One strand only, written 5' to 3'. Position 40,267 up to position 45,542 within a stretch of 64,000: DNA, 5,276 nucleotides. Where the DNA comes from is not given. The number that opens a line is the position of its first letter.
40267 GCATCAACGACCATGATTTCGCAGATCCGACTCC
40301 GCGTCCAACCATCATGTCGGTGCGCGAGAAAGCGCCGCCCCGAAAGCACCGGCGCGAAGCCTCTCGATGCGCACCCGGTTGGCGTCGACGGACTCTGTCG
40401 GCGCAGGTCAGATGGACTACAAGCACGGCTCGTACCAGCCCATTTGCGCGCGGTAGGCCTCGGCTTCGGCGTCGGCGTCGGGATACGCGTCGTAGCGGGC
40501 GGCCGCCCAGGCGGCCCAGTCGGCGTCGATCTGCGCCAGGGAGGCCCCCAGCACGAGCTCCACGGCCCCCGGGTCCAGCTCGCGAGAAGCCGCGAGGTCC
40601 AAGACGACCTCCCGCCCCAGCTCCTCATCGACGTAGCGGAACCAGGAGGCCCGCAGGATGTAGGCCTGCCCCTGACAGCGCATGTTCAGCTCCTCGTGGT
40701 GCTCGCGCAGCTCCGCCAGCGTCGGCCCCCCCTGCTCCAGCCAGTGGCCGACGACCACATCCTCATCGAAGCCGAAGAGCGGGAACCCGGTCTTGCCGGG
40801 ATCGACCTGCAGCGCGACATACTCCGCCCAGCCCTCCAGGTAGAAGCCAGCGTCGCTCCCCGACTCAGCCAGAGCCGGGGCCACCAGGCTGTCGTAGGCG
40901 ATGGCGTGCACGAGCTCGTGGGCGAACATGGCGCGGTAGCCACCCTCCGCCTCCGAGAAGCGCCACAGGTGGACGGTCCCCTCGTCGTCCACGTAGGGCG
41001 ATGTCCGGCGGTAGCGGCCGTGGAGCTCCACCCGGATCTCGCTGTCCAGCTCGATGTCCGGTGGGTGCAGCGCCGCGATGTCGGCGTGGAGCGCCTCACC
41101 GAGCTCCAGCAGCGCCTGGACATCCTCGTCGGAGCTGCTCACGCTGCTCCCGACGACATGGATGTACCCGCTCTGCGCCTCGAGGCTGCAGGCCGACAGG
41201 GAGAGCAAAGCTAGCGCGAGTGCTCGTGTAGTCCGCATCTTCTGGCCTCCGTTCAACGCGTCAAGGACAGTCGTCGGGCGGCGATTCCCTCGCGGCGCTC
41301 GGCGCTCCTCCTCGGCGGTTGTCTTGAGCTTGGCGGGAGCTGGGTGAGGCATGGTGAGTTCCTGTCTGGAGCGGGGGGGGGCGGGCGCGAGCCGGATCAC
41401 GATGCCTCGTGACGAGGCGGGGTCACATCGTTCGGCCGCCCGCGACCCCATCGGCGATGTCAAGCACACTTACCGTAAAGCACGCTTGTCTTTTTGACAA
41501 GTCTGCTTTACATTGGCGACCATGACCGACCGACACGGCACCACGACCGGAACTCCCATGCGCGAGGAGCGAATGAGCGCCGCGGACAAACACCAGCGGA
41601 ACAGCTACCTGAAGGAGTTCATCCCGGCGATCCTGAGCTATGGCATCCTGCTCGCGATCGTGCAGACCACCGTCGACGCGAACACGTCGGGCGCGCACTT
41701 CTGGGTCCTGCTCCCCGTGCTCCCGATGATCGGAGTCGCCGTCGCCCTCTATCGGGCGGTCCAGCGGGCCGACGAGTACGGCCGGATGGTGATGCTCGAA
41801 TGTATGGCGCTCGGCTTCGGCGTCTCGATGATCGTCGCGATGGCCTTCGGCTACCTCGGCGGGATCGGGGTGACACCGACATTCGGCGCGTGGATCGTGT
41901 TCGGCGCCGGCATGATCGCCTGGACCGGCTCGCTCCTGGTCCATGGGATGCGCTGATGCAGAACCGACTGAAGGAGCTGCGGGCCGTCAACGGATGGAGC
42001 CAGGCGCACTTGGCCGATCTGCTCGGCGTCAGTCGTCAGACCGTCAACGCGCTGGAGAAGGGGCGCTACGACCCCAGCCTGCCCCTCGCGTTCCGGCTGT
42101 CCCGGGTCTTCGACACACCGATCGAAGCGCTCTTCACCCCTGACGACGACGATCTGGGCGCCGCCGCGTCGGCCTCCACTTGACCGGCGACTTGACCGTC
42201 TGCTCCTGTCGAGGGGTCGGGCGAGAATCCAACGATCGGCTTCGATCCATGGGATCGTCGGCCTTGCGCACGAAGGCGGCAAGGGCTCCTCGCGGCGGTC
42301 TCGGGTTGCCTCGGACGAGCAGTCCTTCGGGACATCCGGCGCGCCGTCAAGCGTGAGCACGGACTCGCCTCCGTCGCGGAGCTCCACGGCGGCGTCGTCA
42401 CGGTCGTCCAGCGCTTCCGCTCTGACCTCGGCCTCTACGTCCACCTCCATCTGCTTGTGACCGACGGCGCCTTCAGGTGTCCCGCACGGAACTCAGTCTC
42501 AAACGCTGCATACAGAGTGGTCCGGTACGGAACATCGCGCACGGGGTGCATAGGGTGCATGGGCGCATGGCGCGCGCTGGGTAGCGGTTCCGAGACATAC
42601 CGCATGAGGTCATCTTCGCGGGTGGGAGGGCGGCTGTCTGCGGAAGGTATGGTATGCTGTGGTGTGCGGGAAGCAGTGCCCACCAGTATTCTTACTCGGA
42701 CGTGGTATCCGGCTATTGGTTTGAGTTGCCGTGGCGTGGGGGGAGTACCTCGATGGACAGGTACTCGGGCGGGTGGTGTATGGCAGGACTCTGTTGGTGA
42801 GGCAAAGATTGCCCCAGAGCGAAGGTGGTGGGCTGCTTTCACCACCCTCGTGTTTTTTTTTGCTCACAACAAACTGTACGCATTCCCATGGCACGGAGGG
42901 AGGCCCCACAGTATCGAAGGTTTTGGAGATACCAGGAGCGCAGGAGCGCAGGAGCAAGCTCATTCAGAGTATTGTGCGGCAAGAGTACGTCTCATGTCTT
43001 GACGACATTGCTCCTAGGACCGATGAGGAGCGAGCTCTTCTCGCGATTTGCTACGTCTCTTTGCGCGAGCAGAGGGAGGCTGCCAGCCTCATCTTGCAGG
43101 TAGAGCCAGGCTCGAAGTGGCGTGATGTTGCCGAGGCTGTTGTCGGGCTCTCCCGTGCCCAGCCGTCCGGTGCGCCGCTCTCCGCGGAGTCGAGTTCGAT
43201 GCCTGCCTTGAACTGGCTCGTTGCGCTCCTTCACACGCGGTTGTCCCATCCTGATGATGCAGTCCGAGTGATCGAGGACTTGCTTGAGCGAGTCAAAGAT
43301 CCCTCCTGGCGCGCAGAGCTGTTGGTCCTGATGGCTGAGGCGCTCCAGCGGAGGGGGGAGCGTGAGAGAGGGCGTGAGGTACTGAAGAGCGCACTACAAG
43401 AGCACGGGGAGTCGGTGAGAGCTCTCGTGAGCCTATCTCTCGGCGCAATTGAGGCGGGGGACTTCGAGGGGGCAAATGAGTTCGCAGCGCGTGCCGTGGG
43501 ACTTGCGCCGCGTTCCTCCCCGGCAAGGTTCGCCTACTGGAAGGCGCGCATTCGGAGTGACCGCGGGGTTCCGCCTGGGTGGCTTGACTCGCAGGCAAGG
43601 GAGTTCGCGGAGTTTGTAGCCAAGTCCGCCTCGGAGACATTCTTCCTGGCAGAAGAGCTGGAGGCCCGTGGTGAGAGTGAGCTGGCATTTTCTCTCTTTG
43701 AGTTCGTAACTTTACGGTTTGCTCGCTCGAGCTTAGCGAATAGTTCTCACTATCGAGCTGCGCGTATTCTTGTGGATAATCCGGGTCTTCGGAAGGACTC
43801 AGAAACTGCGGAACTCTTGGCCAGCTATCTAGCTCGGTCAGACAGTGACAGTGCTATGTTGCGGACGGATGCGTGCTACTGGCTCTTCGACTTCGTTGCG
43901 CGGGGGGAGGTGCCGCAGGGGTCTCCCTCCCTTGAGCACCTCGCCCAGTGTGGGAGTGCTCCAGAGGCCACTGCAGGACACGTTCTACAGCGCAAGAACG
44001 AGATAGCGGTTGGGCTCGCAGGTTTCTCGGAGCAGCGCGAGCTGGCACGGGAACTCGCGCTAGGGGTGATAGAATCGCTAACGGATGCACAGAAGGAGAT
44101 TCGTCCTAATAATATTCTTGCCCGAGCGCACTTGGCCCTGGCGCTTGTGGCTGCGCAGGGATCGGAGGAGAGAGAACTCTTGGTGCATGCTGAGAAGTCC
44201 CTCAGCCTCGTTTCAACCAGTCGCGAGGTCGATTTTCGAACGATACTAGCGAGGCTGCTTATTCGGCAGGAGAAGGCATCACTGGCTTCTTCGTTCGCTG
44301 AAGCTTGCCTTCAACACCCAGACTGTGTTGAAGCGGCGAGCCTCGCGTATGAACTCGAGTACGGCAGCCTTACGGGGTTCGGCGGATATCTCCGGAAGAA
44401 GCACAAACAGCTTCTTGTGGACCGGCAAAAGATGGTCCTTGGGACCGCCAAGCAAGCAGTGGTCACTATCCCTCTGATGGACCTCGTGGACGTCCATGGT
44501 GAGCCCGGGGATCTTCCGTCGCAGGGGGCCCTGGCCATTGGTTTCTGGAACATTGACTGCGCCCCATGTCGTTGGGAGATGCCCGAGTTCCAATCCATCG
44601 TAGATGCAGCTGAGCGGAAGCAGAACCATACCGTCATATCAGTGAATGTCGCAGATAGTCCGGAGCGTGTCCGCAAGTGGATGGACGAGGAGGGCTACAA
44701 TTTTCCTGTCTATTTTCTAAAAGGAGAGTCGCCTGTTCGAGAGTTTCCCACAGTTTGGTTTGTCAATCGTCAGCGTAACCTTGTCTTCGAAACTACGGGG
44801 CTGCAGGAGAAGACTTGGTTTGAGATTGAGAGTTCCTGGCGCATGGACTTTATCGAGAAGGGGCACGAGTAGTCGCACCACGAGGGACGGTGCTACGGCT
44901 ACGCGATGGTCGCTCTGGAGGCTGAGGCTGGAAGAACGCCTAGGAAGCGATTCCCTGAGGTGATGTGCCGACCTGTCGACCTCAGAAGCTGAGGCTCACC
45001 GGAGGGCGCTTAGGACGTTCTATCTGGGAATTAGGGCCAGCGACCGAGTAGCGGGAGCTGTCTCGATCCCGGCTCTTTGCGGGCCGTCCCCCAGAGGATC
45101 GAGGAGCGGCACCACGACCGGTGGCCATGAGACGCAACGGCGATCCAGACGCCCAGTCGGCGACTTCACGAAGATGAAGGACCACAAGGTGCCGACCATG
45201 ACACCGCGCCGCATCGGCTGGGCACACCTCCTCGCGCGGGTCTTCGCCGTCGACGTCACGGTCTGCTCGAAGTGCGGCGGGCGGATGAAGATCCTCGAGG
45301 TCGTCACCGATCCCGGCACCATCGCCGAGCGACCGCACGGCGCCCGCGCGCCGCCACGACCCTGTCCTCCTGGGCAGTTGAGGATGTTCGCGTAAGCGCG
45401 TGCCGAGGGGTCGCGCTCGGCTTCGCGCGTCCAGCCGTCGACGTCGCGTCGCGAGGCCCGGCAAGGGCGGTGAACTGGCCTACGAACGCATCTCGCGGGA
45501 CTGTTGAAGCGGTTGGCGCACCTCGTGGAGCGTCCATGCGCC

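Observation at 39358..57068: IS91-family (rolling-circle, Y2) transposase graveyard: at least 6 scattered fragments, recurring breakpoints, nested insertion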

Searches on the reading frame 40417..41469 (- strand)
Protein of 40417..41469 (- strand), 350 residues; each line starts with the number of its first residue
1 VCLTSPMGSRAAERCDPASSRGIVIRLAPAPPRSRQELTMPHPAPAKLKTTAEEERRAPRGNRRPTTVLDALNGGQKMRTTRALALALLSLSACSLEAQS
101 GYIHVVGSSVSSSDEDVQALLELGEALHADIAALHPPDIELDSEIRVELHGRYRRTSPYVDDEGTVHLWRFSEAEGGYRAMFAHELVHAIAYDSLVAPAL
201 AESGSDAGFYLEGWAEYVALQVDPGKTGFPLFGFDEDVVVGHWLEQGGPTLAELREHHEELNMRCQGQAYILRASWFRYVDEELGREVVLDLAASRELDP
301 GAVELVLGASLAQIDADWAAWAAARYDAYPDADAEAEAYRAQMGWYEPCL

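Call 22: search_protein_families(library=pfam, proteins=[window:40417-41469:-], max_evalue=0.01)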
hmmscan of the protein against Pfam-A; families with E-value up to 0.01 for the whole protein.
window:40417-41469:- (350 aa): 0 families

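Call 53: find_encoding_contigs(protein=window:40417-41469:-, flank=5000, max_places=4)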
Protein window:40417-41469:- (350 aa): no gene with exactly this product is on record in the collection.

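Call 70: search_protein_families(library=padloc, proteins=[window:40417-41469:-], max_evalue=0.001)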
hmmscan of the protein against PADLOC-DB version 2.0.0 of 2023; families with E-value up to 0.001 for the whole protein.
window:40417-41469:- (350 aa): 0 families

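Call 71: search_protein_families(library=ncbifam, proteins=[window:40417-41469:-], max_evalue=0.001)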
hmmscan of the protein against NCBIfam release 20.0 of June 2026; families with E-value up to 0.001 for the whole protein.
window:40417-41469:- (350 aa): 0 families

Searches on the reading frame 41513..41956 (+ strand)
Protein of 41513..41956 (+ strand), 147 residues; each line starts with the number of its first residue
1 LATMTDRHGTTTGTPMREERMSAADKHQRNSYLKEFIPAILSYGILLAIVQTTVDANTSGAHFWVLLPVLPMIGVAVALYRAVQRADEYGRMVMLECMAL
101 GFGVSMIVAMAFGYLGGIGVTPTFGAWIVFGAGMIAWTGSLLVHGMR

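Call 22: search_protein_families(library=pfam, proteins=[window:41513-41956:+], max_evalue=0.01)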
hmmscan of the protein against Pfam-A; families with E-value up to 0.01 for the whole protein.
window:41513-41956:+ (147 aa): 1 family
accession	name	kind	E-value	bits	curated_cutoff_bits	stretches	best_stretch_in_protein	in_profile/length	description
PF19845.4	DUF6320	-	0.0052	17.1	29.9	1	34-104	12-82/186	Family of unknown function (DUF6320)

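Call 70: search_protein_families(library=padloc, proteins=[window:41513-41956:+], max_evalue=0.001)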
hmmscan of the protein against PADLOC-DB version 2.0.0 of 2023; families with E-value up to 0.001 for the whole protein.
window:41513-41956:+ (147 aa): 0 families

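Call 71: search_protein_families(library=ncbifam, proteins=[window:41513-41956:+], max_evalue=0.001)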
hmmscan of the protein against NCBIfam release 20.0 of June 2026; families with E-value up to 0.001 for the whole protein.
window:41513-41956:+ (147 aa): 0 families

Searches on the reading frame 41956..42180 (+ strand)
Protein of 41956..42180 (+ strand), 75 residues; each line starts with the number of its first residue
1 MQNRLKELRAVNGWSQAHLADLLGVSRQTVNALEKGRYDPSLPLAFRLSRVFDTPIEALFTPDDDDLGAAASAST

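Call 22: search_protein_families(library=pfam, proteins=[window:41956-42180:+], max_evalue=0.01)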
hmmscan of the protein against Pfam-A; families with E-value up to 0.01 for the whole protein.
seq(75 aa): 13 families
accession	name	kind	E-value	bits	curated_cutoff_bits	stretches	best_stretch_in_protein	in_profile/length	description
PF01381.28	HTH_3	-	1.1e-14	54.6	23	1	5-58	1-54/55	Helix-turn-helix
PF13560.12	HTH_31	-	1.5e-10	41.7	27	1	4-56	5-58/64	Helix-turn-helix domain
PF12844.13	HTH_19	-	8.9e-07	29.2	30.2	1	3-61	2-60/64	Helix-turn-helix domain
PF13443.12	HTH_26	-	9e-05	23.1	22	1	4-64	1-62/63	Cro/C1-type HTH DNA-binding domain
PF13413.12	HTH_25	-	0.0001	22.5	24.6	1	4-39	1-36/62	Helix-turn-helix domain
PF13384.12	HTH_23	-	0.00031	20.9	24.6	1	9-31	12-35/50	Homeodomain-like domain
PF08281.18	Sigma70_r4_2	-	0.00035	20.6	25.7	1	8-32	21-45/54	Sigma-70, region 4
PF02954.25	HTH_8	-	0.0014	18.8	22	1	11-30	16-35/42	Bacterial regulatory protein, Fis family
PF07022.19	Phage_CI_repr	-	0.0018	19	22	1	11-64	10-62/65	Bacteriophage CI repressor helix-turn-helix domain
PF04545.22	Sigma70_r4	-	0.0034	17.3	24.1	1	8-35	15-42/50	Sigma-70, region 4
PF13545.12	HTH_Crp_2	-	0.0042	17.5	27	1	15-31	24-40/70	Crp-like helix-turn-helix domain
PF13744.12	HTH_37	-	0.0071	16.6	27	1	5-39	23-57/80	Helix-turn-helix domain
PF08279.18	HTH_11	-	0.0082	16.4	25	0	5-30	6-32/55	HTH domain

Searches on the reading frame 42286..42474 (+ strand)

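Call 7: search_protein_families(library=pfam, proteins=[window:42286-42474:+], max_evalue=1)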
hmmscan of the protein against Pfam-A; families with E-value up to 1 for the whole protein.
seq(63 aa): 1 family
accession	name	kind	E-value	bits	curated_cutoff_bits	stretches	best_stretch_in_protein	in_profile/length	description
PF04986.18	Y2_Tnp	-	0.00036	21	20.9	1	36-63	1-28/183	Putative transposase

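Call 8: search_protein_families(library=ncbifam, proteins=[window:42286-42474:+], max_evalue=1)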
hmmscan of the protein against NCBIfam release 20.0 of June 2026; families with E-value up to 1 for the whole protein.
seq(63 aa): 2 families
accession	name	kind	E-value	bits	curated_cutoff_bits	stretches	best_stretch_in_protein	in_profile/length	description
NF052416.1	ISCR_clade_Ia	exception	9e-05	21.2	925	1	31-62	174-205/509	ISCR element clade Ia family transposase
NF033538.2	transpos_IS91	equivalog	0.02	13.9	125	1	8-62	112-162/356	IS91 family transposase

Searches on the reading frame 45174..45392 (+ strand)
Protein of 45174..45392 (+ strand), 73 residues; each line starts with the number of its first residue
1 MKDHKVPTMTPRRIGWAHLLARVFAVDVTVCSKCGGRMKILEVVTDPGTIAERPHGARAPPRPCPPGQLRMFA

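Call 7: search_protein_families(library=pfam, proteins=[window:45174-45392:+], max_evalue=1)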
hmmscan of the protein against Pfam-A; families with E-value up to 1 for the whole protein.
seq(73 aa): 0 families

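Call 8: search_protein_families(library=ncbifam, proteins=[window:45174-45392:+], max_evalue=1)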
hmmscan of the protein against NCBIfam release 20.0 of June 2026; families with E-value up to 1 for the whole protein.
seq(73 aa): 1 family
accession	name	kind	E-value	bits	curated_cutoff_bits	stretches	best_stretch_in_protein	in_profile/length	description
NF052416.1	ISCR_clade_Ia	exception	1.5e-08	33.6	925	1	5-50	435-480/509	ISCR element clade Ia family transposase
